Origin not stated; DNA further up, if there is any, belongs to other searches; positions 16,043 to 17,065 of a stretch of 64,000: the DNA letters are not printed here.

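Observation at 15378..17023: Sigma-70-family factor translationally coupled to a zinc-finger-less Sir2, followed by a promoter-to-terminator mini-transcript (candidate sRNA)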

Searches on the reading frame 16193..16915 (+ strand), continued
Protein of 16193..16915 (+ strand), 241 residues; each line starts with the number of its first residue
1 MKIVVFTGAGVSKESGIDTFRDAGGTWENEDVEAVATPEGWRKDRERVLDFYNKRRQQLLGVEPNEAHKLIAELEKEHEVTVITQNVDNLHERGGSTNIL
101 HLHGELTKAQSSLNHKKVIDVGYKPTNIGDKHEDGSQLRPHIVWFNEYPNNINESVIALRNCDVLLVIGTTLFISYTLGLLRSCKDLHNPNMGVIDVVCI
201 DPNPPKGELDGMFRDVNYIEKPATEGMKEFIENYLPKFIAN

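Call 23: find_related_loci(query=window:16193-16915:+, collection=metagenome_contigs, flank=3000)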
Query window:16193-16915:+ (241 aa) in metagenome_contigs; peptide patterns used: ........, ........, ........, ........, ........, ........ (x = any residue, [..] = any of these).
600 stretches matched a pattern (row limit reached: there are more); 585 encode a relative of the query (tblastn E <= 1e-3); the best 80 are kept; 80 distinct loci.
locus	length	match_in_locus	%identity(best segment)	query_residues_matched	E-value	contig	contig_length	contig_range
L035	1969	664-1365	54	2-235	5e-78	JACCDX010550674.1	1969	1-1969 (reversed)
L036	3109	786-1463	50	2-238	1e-70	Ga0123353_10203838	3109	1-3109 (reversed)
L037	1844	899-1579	50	1-238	6e-73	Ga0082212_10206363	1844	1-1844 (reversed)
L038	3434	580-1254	50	2-235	9e-69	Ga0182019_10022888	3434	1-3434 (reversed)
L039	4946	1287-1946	52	2-232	3e-68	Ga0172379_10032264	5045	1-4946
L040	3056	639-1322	50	1-235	3e-68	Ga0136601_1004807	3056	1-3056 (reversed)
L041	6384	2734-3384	49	2-230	1e-67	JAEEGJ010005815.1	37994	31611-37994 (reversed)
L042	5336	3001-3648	52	2-227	2e-67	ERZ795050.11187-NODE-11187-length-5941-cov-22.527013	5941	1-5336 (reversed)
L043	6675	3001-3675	50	2-235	3e-67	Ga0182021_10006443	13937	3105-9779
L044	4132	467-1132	47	2-235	2e-67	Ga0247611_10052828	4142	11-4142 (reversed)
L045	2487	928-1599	48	2-236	3e-68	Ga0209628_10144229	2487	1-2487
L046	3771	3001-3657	49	2-232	1e-66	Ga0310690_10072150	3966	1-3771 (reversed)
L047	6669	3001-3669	49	3-235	5e-66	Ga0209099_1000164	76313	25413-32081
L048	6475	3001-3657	50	2-231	3e-66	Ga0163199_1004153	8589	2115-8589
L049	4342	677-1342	49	2-232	8e-66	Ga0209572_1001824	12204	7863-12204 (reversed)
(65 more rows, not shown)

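Call 25: find_related_loci(query=A1, collection=viral_contigs, flank=3000)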
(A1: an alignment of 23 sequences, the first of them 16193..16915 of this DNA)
Query A1 (241 aa) in viral_contigs; peptide patterns used: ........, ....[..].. (x = any residue, [..] = any of these).
190 stretches matched a pattern; 152 encode a relative of the query (tblastn E <= 1e-3); the best 80 are kept; 80 distinct loci.
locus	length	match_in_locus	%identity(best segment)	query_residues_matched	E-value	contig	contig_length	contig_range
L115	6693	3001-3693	69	1-232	1e-105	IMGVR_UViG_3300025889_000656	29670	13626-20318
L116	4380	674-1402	55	2-241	3e-80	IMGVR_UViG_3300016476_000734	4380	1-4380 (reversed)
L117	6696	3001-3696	55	2-239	1e-79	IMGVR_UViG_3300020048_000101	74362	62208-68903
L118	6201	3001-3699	57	2-235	3e-79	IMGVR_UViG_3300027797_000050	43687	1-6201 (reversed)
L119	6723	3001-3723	55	2-235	8e-79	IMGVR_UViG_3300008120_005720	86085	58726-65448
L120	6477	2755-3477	55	2-235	8e-79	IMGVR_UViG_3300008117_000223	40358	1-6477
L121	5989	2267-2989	55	2-235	8e-79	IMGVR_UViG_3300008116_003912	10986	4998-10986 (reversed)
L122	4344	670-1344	56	2-231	9e-79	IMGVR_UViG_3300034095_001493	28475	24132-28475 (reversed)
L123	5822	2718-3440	55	2-235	8e-79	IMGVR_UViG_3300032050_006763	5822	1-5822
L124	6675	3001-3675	56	2-231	9e-79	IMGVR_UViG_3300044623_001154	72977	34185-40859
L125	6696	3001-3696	55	2-232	1e-78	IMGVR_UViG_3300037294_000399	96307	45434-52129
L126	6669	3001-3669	56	3-232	2e-78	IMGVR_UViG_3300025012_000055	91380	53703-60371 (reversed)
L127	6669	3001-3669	56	3-232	2e-78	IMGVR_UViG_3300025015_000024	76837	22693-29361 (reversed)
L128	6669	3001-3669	56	3-232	2e-78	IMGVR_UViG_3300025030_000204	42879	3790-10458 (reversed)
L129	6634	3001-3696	54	2-232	6e-78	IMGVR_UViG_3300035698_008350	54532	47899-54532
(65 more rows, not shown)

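Call 26: find_encoding_contigs(protein=P0007, flank=3000, max_places=2)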
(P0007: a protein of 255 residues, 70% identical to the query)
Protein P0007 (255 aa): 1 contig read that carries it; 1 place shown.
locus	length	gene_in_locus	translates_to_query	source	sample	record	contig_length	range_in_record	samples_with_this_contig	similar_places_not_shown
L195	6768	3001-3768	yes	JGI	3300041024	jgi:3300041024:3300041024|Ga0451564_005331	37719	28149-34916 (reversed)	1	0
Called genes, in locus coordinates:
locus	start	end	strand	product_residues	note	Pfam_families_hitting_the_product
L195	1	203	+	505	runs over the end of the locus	-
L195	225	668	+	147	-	-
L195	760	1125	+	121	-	-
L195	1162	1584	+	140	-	-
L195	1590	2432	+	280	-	PF00140:Sigma70_r1_2, PF04542:Sigma70_r2, PF04545:Sigma70_r4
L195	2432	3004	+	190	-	PF00908:dTDP_sugar_isom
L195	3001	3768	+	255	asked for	PF02146:SIR2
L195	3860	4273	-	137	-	-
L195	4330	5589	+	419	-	-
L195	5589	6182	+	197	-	PF01510:Amidase_2 (faint)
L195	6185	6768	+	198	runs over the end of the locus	-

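Call 27: find_encoding_contigs(protein=P0012, flank=3000, max_places=3)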
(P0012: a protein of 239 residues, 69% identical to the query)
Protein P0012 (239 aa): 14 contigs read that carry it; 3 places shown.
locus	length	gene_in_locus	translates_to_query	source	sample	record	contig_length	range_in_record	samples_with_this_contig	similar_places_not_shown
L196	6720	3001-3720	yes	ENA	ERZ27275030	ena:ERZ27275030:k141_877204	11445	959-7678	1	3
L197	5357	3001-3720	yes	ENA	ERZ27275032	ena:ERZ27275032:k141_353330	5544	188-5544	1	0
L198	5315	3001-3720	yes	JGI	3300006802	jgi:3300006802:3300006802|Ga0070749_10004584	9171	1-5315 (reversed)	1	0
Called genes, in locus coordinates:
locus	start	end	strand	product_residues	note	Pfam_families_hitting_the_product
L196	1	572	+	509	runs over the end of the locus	?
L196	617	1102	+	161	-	-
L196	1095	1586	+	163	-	-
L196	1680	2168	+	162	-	-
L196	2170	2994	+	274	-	PF00140:Sigma70_r1_2, PF04542:Sigma70_r2, PF04545:Sigma70_r4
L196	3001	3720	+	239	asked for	PF02146:SIR2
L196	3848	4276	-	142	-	-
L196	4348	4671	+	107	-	-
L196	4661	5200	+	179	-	PF13563:2_5_RNA_ligase2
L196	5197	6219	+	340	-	-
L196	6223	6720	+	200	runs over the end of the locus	PF01510:Amidase_2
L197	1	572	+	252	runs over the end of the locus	?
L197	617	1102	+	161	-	-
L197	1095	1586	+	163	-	-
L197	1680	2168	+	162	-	-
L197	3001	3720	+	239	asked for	PF02146:SIR2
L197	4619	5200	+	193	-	PF13563:2_5_RNA_ligase2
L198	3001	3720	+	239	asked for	PF02146:SIR2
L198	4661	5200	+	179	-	PF13563:2_5_RNA_ligase2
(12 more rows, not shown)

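Call 28: find_encoding_contigs(protein=P0010, flank=3000, max_places=2)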
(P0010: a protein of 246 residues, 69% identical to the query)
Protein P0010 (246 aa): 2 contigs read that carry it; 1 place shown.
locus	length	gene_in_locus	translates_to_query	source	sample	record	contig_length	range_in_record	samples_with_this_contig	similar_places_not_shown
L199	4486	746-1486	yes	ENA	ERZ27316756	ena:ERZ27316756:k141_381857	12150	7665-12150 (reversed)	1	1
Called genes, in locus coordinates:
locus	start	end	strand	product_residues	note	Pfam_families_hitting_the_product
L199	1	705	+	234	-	?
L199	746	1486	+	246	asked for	PF02146:SIR2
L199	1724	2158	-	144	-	-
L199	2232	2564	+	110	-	-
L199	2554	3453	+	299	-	-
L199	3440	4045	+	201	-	PF01510:Amidase_2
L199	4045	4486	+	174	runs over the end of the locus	-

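Call 29: find_encoding_contigs(protein=P0003, flank=3000, max_places=2)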
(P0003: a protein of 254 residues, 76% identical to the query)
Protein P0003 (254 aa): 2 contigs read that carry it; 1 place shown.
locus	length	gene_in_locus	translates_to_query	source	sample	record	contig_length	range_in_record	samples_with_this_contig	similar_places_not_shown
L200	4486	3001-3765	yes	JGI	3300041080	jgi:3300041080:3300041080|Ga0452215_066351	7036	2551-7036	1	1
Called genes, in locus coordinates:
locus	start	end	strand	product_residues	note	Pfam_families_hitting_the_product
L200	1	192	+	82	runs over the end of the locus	-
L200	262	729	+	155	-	-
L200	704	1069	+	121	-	-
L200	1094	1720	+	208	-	PF09414:RNA_ligase (weak), PF01068:DNA_ligase_A_M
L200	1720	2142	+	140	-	-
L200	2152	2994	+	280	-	PF00140:Sigma70_r1_2, PF04542:Sigma70_r2, PF04545:Sigma70_r4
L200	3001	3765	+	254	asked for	PF02146:SIR2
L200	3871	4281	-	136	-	-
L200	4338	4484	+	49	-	?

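Call 36: find_encoding_contigs(protein=P0001, flank=3000, max_places=2)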
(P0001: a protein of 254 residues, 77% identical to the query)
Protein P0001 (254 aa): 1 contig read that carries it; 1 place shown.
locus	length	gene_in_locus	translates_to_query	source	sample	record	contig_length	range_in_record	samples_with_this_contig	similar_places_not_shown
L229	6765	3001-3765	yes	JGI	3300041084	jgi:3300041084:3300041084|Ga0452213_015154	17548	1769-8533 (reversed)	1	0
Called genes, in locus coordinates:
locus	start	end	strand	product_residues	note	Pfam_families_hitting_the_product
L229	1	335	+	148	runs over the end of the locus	-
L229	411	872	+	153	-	-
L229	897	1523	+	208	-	PF01068:DNA_ligase_A_M, PF09414:RNA_ligase (weak)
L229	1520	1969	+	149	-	-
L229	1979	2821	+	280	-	PF00140:Sigma70_r1_2, PF04542:Sigma70_r2, PF04545:Sigma70_r4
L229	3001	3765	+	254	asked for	PF02146:SIR2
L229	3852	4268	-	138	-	-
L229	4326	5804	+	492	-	-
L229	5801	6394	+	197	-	PF01510:Amidase_2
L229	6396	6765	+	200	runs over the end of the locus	-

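Call 37: find_encoding_contigs(protein=P0008, flank=3000, max_places=2)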
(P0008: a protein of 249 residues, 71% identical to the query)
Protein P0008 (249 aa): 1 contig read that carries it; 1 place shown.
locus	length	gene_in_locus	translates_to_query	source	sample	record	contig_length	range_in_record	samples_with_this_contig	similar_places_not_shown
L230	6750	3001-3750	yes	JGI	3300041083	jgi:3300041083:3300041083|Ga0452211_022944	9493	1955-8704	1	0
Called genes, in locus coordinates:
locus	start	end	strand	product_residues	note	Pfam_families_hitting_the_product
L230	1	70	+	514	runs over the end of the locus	-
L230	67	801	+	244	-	-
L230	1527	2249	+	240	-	-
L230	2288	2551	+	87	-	-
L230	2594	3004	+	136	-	PF02142:MGS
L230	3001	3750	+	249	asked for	PF02146:SIR2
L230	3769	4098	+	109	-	PF01521:Fe-S_biosyn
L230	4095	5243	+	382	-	-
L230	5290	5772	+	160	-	PF08719:NADAR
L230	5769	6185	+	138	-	PF00254:FKBP_C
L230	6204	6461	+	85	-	-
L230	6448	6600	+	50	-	-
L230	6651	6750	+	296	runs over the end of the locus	?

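Call 69: search_protein_families(library=padloc, proteins=[window:16193-16915:+], max_evalue=0.01)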
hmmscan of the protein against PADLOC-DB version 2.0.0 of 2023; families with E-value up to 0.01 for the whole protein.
window:16193-16915:+ (241 aa): 1 family
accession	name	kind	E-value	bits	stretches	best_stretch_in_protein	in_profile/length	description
PDLC05061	PDC-S65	-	0.0068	13.7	0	63-93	122-153/592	-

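Call 70: search_protein_families(library=phrogs, proteins=[window:16193-16915:+], max_evalue=0.001)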
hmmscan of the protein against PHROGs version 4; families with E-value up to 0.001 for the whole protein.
window:16193-16915:+ (241 aa): 1 family
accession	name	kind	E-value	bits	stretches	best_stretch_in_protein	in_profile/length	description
phrog_2162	-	DNA, RNA and nucleotide metabolism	1.4e-41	143.6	1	2-181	12-212/277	Sir2 (NAD-dependent deacetylase)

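Call 79: predict_structure(alignment_id=A4)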
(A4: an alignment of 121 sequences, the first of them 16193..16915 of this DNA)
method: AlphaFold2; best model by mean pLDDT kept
length: 241 residues; sequences in the alignment: 121
mean_pLDDT: 93.7   pTM: 0.91
mean pLDDT of the five models: 93.7, 93.5, 93.0, 92.8, 91.8
residues with pLDDT >= 90: 203; 70-90: 29; 50-70: 9; < 50: 0
segments of 3 or more residues with pLDDT < 50: none
pLDDT, mean of each block of 10 residues (from residue 1): 96 87 67 94 97 94 98 98 97 98 98 96 97 98 95 97 95 89 87 91 94 93 98 95 82
secondary structure, 60 per line:
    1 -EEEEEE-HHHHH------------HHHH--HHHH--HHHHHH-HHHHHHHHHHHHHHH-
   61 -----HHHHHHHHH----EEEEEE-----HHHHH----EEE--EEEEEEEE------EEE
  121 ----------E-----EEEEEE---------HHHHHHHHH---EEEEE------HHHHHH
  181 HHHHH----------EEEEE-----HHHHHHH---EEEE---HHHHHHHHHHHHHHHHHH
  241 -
elements in order: E2-7 H9-13 H26-29 H32-35 H38-43 H45-59 H66-74 E79-84 H90-94 E99-101 E104-111 E118-120 E137-142 H152-160 E164-168 H175-185 E196-200 H206-212 E216-219 H223-240

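Call 81: list_cluster_members(proteins=[P0048, P0071, P0110, P0104, P0005, P0015])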
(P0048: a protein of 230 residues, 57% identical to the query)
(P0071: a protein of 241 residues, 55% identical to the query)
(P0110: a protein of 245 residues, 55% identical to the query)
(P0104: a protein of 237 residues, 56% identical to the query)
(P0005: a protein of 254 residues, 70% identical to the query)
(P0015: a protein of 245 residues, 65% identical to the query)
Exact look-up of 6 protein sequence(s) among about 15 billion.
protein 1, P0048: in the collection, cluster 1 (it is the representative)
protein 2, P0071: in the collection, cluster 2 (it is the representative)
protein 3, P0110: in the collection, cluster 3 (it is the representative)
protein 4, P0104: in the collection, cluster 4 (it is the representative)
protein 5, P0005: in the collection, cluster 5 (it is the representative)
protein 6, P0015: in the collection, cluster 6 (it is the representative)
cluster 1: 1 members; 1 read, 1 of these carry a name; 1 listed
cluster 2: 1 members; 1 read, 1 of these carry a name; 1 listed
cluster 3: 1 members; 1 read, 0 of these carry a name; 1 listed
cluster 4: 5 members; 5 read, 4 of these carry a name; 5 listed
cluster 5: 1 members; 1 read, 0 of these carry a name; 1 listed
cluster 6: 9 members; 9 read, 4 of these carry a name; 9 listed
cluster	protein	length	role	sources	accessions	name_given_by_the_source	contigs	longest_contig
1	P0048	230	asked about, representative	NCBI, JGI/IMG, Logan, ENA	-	NAD-dependent deacetylase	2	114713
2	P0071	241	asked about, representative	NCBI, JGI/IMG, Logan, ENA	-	NAD-dependent deacetylase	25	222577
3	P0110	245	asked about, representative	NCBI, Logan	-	-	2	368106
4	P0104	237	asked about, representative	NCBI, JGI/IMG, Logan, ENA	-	NAD-dependent deacetylase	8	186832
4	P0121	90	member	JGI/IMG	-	NAD-dependent deacetylase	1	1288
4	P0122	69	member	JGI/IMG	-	NAD-dependent SIR2 family protein deacetylase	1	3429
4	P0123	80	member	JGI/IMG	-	NAD-dependent deacetylase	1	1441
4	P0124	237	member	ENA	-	-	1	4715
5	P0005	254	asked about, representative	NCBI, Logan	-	-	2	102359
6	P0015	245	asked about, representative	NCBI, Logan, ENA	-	-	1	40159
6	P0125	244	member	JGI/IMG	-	NAD-dependent deacetylase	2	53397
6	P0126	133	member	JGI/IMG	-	NAD-dependent deacetylase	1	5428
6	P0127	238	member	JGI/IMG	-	NAD-dependent deacetylase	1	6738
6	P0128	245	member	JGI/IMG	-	NAD-dependent deacetylase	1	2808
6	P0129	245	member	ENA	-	-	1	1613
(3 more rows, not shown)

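Call 82: find_encoding_contigs(protein=P0110, flank=10000, max_places=1)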
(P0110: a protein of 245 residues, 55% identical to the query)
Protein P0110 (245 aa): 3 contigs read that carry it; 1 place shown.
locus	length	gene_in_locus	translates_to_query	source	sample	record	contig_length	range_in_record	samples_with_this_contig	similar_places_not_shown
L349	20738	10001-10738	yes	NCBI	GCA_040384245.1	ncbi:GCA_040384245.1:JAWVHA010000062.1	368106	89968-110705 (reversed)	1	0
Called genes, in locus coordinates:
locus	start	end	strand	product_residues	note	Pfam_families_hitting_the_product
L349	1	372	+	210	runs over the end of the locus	-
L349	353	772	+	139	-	-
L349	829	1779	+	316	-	PF00293:NUDIX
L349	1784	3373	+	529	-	PF18127:NAMPT_N, PF04095:NAPRTase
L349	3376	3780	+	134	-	-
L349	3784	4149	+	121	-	-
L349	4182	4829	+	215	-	-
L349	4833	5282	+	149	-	PF01661:Macro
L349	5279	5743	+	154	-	PF01661:Macro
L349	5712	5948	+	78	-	-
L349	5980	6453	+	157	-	PF18143:HAD_SAK_2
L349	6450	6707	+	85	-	-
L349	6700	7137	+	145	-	PF00383:dCMP_cyt_deam_1, PF14437:MafB19-deam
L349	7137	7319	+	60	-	-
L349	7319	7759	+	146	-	-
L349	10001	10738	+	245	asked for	PF02146:SIR2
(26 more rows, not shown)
